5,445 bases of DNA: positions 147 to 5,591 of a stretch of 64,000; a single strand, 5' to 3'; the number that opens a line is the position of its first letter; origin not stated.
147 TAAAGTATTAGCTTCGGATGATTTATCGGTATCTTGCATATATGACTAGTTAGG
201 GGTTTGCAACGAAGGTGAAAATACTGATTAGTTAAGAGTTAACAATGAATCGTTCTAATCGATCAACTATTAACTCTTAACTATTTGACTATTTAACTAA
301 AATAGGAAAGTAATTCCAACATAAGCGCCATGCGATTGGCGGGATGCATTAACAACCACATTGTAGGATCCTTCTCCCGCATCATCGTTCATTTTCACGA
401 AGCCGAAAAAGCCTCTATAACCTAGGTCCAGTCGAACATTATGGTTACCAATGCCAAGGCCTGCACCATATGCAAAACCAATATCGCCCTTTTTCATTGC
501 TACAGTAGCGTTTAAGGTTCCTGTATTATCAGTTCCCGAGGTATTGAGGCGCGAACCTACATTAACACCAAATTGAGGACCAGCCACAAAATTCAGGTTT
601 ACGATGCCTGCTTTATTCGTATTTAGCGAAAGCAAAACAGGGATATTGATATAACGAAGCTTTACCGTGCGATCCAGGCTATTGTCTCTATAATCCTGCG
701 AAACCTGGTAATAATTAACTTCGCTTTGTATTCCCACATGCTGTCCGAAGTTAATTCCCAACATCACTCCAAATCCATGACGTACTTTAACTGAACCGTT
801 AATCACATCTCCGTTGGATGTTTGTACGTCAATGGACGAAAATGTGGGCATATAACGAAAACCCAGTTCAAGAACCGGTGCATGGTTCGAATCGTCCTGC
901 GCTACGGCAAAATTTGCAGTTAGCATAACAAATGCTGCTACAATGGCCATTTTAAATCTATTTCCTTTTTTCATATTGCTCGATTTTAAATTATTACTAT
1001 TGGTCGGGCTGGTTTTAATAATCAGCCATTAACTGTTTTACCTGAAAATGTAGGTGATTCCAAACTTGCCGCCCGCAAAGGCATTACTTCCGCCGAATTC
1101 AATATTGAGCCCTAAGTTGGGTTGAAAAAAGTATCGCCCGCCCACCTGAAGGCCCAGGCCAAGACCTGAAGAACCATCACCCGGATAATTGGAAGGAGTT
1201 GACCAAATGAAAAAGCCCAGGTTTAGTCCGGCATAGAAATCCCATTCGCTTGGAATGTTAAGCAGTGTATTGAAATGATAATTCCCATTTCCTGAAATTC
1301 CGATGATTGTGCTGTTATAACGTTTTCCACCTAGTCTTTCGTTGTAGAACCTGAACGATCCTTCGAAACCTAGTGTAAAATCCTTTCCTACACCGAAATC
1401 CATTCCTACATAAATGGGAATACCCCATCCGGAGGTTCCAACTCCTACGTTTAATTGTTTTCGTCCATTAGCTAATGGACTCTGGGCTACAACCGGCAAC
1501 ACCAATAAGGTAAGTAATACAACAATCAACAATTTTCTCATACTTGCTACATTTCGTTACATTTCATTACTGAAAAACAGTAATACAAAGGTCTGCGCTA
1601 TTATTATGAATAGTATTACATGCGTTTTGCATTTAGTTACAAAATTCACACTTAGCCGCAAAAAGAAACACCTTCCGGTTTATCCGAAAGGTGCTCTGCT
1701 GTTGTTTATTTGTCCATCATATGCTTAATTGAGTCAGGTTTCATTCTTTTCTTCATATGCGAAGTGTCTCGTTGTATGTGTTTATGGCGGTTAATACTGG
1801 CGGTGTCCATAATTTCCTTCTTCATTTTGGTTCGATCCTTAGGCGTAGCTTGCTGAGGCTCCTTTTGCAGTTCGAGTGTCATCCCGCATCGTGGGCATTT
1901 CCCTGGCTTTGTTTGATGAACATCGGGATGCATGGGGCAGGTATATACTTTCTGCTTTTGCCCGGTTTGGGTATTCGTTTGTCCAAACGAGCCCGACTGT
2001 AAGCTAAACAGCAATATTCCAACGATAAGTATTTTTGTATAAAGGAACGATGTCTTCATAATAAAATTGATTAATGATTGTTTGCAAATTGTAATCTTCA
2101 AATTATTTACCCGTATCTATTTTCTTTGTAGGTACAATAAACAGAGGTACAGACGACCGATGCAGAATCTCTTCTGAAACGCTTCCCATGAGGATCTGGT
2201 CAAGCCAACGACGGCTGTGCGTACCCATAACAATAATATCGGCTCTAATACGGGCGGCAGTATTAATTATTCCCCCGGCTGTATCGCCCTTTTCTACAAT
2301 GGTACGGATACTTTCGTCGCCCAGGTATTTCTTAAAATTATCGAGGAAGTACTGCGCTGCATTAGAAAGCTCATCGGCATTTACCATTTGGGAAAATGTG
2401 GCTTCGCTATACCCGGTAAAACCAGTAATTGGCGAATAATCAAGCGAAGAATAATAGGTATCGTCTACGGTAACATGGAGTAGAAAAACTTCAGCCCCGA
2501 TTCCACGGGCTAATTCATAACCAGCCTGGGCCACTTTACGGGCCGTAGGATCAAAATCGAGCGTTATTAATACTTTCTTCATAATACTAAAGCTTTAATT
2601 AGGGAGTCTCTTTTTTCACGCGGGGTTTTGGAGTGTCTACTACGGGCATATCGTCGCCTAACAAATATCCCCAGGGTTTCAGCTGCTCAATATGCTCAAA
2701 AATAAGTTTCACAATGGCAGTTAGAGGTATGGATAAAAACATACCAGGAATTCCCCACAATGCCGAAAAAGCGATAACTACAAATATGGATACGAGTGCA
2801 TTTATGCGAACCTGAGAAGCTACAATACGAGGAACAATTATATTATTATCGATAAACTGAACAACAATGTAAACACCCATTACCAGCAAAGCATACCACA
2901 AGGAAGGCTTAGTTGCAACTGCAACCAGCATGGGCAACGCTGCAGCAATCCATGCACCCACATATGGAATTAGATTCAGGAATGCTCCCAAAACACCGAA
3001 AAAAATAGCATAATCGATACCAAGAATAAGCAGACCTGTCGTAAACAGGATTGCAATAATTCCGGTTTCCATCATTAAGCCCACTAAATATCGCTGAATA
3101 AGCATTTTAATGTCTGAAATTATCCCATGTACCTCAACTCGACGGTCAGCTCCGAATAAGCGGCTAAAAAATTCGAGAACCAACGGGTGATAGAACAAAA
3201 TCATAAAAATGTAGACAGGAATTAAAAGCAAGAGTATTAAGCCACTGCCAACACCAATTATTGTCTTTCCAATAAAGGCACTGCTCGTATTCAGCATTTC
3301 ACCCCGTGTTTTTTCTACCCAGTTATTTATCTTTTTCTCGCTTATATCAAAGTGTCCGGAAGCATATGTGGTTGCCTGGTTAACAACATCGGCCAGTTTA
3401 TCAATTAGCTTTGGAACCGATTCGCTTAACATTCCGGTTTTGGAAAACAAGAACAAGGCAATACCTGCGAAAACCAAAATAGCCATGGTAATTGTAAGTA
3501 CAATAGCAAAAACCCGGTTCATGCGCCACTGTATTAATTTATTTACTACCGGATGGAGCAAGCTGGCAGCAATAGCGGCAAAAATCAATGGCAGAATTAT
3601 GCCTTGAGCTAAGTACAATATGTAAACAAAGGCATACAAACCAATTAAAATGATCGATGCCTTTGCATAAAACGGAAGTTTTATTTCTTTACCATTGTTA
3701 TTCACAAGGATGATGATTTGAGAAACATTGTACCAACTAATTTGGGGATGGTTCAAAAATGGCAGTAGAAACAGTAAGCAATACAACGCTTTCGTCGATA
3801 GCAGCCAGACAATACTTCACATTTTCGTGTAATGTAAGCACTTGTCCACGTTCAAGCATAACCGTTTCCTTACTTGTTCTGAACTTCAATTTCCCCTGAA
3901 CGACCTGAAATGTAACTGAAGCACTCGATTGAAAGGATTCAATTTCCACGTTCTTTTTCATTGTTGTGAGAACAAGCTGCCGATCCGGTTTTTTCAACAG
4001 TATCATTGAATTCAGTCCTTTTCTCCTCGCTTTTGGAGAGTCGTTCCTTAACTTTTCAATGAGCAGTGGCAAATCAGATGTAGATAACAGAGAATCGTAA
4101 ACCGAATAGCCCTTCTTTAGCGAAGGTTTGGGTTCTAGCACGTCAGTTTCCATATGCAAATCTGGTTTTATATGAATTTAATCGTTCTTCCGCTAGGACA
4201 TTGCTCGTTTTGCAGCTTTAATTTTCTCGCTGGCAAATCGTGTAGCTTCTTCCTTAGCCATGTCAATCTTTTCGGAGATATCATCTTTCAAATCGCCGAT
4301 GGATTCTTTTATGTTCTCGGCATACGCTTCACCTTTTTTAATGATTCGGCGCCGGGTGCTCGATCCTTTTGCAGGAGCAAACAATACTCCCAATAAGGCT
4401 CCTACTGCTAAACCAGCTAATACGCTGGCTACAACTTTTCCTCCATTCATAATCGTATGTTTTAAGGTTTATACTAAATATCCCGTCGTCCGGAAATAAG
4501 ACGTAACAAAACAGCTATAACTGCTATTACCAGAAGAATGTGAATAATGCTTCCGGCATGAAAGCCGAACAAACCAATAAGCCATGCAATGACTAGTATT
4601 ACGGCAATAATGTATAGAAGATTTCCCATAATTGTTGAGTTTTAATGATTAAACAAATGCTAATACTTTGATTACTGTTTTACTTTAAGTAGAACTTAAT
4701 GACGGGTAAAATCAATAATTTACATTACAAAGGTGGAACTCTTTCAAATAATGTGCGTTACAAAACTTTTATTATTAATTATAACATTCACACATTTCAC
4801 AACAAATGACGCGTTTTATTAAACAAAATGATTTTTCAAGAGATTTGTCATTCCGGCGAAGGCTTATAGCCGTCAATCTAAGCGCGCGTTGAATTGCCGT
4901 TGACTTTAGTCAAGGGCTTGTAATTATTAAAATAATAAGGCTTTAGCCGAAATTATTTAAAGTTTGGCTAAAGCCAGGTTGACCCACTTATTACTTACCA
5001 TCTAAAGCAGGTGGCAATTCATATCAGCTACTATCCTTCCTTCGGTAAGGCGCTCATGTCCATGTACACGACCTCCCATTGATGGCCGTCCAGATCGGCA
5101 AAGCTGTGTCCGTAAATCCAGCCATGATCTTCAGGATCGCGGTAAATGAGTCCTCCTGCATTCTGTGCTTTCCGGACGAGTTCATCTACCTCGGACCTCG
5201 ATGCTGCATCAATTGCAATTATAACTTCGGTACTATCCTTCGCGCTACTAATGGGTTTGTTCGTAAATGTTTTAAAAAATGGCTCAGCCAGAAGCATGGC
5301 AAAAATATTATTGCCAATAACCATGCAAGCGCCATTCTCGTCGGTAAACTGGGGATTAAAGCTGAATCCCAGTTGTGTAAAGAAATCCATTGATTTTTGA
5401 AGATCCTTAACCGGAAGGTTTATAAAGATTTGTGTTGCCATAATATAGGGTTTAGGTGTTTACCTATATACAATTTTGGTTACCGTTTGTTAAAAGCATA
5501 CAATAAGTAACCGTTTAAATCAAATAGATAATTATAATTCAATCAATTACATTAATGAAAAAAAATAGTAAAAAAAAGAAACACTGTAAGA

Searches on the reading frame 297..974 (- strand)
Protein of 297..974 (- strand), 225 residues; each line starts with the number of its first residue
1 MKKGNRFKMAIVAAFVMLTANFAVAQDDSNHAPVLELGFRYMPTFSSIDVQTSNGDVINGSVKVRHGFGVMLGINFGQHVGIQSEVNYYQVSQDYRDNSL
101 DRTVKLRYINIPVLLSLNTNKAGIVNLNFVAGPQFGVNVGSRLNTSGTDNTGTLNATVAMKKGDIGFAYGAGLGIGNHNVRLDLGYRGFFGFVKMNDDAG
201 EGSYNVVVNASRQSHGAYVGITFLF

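Call 36: search_protein_families(library=pfam, proteins=[window:297-974:-])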
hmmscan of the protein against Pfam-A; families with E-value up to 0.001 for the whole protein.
window:297-974:- (225 aa): 2 families
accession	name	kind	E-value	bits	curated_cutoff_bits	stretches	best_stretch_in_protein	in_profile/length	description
PF13568.12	OMP_b-brl_2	-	7.6e-14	52.6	27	1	35-192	9-170/175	Outer membrane protein beta-barrel domain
PF13505.12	OMP_b-brl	-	2.4e-09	38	28.7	1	14-188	2-152/175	Outer membrane protein beta-barrel domain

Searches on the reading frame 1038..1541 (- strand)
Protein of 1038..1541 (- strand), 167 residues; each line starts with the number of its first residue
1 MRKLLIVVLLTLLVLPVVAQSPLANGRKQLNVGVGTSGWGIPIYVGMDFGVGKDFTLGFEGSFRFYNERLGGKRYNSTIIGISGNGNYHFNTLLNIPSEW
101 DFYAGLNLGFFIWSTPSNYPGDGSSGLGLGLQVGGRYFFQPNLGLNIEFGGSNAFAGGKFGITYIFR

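Call 36: search_protein_families(library=pfam, proteins=[window:1038-1541:-])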
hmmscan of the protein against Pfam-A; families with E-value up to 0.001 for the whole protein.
window:1038-1541:- (167 aa): 1 family
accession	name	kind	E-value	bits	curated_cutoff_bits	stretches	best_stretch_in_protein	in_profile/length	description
PF13505.12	OMP_b-brl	-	5.5e-09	36.9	28.7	1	11-155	2-156/175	Outer membrane protein beta-barrel domain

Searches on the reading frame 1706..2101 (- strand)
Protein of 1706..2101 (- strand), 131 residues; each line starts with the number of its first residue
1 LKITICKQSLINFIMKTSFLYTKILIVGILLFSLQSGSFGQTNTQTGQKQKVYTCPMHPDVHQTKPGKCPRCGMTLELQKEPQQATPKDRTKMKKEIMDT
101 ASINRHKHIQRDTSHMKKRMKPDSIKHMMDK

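Call 68: search_protein_families(library=pfam, proteins=[window:1706-2101:-])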
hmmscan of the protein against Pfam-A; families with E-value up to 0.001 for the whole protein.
window:1706-2101:- (131 aa): 1 family
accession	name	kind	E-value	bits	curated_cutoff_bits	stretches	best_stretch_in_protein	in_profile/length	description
PF19335.5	HMBD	-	2.4e-13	50.2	23.6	1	52-77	1-26/28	Heavy metal binding domain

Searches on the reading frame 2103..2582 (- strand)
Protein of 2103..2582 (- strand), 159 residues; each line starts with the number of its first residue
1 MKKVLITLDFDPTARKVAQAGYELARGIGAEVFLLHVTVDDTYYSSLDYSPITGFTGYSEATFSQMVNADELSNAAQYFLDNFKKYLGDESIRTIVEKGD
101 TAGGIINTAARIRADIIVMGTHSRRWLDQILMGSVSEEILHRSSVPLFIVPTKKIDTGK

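Call 36: search_protein_families(library=pfam, proteins=[window:2103-2582:-])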
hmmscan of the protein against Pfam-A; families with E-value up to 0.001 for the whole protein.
window:2103-2582:- (159 aa): 1 family
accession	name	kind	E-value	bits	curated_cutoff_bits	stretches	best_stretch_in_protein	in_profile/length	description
PF00582.32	Usp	-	6e-26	92.1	24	1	1-151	1-141/141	Universal stress protein family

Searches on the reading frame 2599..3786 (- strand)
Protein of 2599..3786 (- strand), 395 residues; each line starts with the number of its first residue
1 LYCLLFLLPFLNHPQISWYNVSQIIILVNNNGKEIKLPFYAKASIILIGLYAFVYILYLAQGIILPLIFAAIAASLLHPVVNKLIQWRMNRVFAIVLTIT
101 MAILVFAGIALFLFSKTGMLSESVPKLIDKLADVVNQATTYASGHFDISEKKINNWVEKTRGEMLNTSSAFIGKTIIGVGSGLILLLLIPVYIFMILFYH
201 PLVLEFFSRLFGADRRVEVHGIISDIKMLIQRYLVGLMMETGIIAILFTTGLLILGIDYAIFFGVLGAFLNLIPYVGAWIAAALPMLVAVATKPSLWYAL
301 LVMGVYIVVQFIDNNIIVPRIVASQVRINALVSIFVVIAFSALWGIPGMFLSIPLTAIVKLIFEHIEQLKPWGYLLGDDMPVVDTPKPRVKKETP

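Call 68: search_protein_families(library=pfam, proteins=[window:2599-3786:-])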
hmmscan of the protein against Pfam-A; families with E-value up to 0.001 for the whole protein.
window:2599-3786:- (395 aa): 1 family
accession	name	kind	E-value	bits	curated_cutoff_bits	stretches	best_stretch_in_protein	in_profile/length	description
PF01594.21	AI-2E_transport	-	6.4e-52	177.2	34.3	1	45-366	6-326/327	AI-2E family transporter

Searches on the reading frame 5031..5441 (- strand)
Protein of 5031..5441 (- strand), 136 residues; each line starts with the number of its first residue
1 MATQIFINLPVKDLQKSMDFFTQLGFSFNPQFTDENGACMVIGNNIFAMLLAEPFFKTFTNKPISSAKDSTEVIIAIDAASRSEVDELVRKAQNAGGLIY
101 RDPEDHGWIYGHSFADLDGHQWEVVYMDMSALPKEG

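Call 36: search_protein_families(library=pfam, proteins=[window:5031-5441:-])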
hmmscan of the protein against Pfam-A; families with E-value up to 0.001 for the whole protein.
window:5031-5441:- (136 aa): 2 families
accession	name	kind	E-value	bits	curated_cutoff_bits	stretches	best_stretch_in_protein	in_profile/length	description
PF22677.2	Ble-like_N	-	2.4e-09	37.2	24.5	1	5-43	3-41/41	Bleomycin resistance protein-like N-terminal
PF00903.31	Glyoxalase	-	2.9e-09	37.8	20.6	1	7-124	5-121/121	Glyoxalase/Bleomycin resistance protein/Dioxygenase superfamily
